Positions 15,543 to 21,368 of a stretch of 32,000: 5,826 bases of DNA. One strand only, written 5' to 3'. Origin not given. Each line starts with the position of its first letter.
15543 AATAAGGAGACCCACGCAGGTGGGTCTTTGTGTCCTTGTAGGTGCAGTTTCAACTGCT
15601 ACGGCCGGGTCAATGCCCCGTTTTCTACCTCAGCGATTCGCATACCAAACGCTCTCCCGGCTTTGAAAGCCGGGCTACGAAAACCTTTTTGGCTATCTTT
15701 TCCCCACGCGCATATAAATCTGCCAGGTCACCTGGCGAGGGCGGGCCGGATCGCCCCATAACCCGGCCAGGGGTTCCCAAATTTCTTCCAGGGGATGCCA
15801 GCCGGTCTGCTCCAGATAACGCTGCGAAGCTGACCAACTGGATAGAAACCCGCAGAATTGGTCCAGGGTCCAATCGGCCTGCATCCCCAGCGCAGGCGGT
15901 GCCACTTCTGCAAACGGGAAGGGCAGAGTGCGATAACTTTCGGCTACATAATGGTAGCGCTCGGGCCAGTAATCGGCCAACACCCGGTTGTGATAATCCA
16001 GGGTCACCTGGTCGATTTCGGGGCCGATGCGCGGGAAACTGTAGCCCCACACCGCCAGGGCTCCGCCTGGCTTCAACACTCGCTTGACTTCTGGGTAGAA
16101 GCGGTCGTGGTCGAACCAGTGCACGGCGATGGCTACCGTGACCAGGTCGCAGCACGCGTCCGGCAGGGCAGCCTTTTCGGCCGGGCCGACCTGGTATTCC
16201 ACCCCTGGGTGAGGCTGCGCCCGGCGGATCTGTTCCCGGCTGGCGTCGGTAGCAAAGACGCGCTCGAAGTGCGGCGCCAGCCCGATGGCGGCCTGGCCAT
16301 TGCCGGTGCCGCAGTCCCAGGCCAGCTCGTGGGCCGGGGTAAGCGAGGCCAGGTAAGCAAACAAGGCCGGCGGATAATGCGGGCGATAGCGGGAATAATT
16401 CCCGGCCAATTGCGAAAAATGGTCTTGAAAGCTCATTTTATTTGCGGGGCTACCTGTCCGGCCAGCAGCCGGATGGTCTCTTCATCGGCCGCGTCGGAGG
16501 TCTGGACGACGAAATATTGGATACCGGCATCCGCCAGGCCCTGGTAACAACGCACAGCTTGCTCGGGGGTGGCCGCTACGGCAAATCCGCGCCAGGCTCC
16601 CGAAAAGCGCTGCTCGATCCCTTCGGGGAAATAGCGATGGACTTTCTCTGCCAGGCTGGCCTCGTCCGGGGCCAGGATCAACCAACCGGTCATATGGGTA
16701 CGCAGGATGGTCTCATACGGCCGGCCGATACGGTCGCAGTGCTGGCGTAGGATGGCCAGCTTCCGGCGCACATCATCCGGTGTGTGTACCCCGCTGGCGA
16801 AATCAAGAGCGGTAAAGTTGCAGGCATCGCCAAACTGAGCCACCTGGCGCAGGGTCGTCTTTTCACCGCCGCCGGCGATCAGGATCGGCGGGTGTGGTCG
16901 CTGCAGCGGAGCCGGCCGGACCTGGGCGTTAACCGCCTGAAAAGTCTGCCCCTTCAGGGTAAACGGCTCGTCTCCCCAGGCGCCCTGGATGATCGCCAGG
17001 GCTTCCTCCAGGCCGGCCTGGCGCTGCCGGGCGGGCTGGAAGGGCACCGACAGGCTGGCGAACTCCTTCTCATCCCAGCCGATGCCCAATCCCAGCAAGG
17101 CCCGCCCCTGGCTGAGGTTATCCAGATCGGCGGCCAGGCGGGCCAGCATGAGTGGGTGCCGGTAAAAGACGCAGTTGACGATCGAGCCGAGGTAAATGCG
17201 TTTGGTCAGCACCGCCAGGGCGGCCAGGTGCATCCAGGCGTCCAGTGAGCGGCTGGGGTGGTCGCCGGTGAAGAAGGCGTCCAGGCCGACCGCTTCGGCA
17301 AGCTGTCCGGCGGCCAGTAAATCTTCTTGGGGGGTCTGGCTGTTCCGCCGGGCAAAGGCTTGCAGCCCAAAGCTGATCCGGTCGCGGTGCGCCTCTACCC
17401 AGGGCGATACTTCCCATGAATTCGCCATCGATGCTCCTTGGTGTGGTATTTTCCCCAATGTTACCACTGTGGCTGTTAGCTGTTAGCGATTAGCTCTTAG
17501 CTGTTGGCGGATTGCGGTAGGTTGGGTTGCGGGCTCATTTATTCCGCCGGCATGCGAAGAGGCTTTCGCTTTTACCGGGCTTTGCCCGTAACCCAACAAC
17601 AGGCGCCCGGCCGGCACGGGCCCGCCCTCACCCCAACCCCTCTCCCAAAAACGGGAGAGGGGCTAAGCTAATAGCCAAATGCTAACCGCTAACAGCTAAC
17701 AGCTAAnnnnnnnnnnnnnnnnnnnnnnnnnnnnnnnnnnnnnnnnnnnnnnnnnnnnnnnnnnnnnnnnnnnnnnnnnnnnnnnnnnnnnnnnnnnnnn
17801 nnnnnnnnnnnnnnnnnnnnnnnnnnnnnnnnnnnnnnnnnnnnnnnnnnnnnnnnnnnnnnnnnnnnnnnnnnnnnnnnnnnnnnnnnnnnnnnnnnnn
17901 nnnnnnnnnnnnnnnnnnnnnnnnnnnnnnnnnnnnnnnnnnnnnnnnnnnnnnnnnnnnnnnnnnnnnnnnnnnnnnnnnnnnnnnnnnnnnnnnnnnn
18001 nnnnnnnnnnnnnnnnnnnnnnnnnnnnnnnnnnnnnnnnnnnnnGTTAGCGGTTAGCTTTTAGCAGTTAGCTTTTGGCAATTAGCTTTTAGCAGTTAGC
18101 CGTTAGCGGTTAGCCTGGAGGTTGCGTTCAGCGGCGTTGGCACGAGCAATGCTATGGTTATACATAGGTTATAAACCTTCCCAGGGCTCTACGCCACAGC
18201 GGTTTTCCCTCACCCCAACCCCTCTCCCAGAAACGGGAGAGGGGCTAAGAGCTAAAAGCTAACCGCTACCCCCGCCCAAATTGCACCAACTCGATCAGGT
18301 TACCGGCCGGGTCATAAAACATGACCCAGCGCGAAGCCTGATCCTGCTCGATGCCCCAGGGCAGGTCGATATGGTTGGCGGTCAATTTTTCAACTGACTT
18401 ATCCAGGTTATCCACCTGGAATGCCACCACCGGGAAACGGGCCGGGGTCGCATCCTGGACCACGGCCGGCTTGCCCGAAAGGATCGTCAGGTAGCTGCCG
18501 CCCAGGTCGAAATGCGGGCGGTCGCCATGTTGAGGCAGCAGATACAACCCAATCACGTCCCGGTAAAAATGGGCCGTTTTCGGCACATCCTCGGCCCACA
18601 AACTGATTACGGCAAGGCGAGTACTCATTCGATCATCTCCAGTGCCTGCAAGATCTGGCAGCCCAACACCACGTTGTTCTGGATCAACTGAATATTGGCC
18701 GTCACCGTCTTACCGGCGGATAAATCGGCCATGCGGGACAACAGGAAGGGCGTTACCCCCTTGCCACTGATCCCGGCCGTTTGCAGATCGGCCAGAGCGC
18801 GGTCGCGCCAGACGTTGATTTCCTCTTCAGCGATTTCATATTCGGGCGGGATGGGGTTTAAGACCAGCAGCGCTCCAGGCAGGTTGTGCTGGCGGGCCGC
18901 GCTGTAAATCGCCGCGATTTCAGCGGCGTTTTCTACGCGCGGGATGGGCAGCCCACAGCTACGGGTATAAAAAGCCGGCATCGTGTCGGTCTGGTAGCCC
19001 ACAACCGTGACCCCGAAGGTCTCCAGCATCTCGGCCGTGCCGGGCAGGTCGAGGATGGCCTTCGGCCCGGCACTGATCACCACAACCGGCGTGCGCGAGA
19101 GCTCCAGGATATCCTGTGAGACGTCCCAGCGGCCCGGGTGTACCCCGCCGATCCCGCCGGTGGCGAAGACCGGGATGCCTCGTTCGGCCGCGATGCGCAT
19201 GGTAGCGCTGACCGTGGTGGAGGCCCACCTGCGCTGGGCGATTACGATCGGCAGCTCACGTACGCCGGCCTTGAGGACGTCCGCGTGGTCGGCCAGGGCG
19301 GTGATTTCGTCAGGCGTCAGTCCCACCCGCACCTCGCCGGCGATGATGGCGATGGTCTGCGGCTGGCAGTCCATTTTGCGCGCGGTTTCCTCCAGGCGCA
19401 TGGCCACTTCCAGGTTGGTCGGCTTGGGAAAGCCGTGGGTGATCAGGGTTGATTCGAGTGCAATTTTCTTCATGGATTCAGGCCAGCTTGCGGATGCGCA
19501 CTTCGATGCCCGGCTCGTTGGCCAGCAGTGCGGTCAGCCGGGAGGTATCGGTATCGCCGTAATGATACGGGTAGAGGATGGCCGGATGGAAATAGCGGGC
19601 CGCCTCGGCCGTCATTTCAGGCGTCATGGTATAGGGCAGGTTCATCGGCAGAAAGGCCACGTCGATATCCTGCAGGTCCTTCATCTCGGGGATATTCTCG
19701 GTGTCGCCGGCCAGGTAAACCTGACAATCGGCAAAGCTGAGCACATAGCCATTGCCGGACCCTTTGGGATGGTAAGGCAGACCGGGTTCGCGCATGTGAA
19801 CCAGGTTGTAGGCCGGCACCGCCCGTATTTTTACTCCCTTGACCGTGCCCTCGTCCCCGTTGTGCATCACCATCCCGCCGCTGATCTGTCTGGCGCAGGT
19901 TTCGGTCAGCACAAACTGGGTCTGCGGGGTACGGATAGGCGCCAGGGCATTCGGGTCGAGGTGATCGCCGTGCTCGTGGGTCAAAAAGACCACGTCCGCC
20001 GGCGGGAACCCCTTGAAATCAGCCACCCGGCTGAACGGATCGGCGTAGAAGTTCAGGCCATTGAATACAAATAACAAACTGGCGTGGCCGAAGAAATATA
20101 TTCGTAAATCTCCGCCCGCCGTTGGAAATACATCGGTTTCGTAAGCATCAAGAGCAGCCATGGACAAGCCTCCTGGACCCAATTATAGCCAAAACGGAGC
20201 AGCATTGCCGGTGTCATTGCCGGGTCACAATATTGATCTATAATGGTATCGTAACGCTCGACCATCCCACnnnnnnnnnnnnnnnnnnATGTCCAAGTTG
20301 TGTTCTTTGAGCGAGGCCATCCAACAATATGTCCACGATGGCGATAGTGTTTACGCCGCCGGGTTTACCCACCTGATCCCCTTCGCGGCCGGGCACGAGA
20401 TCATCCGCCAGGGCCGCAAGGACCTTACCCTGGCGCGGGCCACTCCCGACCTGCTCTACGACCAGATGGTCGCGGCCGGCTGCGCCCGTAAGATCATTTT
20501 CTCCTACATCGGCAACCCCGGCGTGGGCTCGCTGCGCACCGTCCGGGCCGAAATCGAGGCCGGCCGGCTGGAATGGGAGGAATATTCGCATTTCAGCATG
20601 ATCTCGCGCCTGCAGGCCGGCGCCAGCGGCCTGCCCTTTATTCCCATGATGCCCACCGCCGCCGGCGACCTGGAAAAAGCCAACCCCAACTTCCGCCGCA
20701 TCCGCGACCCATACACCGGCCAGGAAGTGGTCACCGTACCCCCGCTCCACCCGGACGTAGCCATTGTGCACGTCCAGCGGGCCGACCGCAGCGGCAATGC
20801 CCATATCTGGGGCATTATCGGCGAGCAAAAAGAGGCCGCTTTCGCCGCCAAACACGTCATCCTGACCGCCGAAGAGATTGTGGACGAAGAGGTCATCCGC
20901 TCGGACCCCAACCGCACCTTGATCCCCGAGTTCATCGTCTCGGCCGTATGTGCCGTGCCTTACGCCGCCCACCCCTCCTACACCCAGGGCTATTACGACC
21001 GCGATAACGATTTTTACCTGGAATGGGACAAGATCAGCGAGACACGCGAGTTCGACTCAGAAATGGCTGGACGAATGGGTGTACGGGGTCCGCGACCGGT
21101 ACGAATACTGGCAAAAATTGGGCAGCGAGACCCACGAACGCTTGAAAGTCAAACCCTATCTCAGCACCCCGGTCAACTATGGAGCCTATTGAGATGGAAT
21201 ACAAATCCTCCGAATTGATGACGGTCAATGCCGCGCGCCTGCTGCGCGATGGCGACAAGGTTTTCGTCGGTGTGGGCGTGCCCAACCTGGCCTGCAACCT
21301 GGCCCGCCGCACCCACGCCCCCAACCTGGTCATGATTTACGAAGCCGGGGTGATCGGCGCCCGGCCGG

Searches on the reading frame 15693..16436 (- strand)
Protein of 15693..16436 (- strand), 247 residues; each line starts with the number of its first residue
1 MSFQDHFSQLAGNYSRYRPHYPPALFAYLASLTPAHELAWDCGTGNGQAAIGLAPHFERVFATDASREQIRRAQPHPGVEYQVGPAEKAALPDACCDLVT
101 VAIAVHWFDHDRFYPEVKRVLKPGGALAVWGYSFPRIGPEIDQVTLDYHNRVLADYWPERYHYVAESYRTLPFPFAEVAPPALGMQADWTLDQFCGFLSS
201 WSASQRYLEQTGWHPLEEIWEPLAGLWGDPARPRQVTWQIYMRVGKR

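Call 9: search_protein_families(library=pfam, proteins=[window:15693-16436:-])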
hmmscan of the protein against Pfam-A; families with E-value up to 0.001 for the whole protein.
window:15693-16436:- (247 aa): 5 families
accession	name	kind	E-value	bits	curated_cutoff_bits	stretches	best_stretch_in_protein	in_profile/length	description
PF08241.18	Methyltransf_11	-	6.2e-18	65.7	21.2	1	41-128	2-94/95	Methyltransferase domain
PF13649.12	Methyltransf_25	-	4.1e-14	53.5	27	1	41-125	3-97/97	Methyltransferase domain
PF13847.12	Methyltransf_31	-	7.8e-07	29.3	27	1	41-129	9-109/145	Methyltransferase domain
PF08242.18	Methyltransf_12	-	4.2e-06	27.9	30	1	41-127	2-98/98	Methyltransferase domain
PF01209.24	Ubie_methyltran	-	2.2e-05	24.4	20.1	1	70-172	92-199/233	ubiE/COQ5 methyltransferase family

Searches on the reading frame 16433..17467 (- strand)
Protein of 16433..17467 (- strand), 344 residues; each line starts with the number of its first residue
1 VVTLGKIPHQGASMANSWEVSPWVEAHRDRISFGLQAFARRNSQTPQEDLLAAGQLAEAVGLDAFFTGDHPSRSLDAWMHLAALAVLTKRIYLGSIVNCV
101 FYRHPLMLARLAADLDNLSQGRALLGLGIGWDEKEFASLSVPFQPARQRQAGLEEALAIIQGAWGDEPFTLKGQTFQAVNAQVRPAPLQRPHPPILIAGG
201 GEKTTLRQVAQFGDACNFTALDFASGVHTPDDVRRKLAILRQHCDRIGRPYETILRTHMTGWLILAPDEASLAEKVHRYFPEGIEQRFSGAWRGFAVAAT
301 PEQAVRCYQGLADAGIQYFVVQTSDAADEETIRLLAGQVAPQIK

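Call 7: search_protein_families(library=pfam, proteins=[window:16433-17467:-])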
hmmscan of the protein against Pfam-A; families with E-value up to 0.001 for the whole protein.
window:16433-17467:- (344 aa): 1 family
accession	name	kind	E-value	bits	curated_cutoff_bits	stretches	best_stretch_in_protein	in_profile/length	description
PF00296.26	Bac_luciferase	-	3e-41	142.3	27.9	1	42-299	16-264/314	Luciferase-like monooxygenase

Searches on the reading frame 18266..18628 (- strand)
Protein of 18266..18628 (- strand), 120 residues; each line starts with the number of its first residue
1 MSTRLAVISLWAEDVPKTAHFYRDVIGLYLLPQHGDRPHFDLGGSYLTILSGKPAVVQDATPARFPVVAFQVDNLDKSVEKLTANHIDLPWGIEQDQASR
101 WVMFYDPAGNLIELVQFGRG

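Call 73: search_protein_families(library=pfam, proteins=[window:18266-18628:-], max_evalue=0.01)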
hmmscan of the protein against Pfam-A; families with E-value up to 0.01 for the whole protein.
window:18266-18628:- (120 aa): 2 families
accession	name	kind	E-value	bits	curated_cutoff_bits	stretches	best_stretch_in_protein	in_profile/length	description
PF00903.31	Glyoxalase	-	1.1e-09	39.2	20.6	1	5-114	2-121/121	Glyoxalase/Bleomycin resistance protein/Dioxygenase superfamily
PF12681.13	Glyoxalase_2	-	3.7e-06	27.3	30.1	1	9-114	5-113/118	Glyoxalase-like domain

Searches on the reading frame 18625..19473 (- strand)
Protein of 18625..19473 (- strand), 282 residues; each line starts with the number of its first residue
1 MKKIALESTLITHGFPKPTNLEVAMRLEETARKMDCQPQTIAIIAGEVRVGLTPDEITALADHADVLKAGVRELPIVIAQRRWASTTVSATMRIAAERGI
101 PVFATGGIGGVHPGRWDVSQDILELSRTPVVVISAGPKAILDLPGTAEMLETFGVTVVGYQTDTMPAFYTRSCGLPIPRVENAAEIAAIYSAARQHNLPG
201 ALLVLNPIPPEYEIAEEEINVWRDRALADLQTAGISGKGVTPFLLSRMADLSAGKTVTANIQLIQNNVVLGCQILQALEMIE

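Call 9: search_protein_families(library=pfam, proteins=[window:18625-19473:-])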
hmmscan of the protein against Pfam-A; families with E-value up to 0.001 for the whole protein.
window:18625-19473:- (282 aa): 1 family
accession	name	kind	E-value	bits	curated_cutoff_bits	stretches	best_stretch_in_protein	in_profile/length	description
PF04227.17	Indigoidine_A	-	4.9e-99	331.7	25.2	1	4-274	13-288/291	Indigoidine synthase A like protein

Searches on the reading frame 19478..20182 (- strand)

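Call 9: search_protein_families(library=pfam, proteins=[window:19478-20182:-])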
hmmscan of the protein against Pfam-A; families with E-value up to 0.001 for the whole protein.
window:19478-20182:- (234 aa): 2 families
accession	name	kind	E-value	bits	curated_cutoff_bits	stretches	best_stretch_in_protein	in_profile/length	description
PF13483.12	Lactamase_B_3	-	1.3e-20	74.5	24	1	27-207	1-160/160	Beta-lactamase superfamily domain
PF12706.13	Lactamase_B_2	-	1.2e-14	54.8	27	1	55-208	24-200/200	Beta-lactamase superfamily domain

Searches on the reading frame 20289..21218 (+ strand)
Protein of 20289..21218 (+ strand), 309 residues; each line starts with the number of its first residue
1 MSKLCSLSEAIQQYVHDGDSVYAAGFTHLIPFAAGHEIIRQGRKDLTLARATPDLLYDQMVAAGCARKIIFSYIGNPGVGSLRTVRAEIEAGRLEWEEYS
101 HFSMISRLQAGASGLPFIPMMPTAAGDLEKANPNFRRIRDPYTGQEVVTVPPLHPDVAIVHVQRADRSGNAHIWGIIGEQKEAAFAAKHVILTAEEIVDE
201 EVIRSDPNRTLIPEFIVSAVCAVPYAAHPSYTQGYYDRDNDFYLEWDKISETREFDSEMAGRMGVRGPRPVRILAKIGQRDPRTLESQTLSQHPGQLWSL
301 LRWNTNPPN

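Call 9: search_protein_families(library=pfam, proteins=[window:20289-21218:+])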
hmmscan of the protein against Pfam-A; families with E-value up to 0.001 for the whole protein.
window:20289-21218:+ (309 aa): 1 family
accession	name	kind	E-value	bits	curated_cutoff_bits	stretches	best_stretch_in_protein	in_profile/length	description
PF01144.29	CoA_trans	-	1.6e-28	100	23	1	7-221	4-215/217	Coenzyme A transferase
